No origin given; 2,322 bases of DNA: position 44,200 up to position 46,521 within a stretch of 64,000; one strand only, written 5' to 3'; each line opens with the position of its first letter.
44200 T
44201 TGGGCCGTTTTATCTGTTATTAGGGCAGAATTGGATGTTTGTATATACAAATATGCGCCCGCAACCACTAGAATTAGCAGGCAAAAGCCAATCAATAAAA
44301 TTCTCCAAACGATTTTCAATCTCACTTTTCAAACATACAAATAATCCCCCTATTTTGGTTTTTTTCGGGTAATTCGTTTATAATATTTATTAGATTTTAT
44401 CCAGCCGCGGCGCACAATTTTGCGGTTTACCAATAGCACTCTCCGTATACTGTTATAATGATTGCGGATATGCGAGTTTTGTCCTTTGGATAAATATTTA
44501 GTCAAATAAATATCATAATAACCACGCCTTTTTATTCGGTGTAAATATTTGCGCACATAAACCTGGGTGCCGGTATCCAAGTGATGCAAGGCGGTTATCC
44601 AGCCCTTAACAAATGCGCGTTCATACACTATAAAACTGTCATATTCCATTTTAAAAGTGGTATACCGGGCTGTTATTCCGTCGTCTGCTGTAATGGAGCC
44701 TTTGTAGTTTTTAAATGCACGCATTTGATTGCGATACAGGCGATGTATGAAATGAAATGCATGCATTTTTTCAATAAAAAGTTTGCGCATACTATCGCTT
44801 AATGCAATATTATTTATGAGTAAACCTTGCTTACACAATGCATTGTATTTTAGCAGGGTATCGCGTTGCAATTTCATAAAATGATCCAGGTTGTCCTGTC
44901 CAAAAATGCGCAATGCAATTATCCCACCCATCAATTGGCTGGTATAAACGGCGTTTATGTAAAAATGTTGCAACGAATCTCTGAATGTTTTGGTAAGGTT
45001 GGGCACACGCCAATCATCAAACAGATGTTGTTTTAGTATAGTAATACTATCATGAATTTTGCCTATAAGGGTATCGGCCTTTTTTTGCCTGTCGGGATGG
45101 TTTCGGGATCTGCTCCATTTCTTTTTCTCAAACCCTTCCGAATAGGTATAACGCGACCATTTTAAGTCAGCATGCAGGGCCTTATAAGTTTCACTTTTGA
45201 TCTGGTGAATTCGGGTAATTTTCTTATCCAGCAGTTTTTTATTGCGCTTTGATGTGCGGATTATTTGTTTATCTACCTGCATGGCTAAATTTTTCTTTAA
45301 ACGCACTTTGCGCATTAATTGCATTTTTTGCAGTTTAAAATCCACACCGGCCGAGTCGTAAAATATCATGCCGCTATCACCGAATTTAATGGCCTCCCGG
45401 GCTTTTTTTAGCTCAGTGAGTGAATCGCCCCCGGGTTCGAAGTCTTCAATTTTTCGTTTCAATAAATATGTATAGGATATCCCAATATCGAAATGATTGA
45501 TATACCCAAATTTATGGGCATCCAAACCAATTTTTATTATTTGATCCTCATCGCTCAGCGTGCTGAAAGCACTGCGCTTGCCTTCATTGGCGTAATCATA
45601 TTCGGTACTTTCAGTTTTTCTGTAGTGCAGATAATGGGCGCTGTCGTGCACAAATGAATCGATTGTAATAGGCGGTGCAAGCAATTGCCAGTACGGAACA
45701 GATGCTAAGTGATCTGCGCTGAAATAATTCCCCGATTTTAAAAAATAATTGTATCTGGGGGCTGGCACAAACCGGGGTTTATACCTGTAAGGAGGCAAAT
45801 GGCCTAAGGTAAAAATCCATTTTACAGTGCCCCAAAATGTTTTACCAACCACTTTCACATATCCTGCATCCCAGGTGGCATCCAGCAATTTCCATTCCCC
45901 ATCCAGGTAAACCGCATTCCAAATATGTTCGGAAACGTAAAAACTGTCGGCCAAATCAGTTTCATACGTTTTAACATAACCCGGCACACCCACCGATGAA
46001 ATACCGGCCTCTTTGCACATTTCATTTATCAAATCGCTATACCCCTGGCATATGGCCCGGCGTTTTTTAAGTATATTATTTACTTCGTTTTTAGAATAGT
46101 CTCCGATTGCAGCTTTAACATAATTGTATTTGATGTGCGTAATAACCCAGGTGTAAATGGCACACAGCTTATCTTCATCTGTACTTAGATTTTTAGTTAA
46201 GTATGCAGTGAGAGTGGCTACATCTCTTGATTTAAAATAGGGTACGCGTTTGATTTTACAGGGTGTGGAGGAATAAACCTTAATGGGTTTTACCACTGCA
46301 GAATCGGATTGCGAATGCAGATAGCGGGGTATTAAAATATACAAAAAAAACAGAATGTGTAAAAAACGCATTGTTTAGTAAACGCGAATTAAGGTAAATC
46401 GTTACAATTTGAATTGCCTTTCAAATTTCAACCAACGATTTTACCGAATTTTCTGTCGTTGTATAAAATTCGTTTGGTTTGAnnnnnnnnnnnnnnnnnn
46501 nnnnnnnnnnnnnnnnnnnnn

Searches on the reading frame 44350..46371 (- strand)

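Call 67: search_protein_families(library=pfam, proteins=[window:44350-46371:-], max_evalue=0.00001)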
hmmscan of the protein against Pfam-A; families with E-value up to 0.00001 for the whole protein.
window:44350-46371:- (673 aa): 1 family
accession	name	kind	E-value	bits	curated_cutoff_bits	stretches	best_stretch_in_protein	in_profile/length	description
PF01841.26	Transglut_core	-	6.4e-14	52.6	23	1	53-165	2-108/108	Transglutaminase-like superfamily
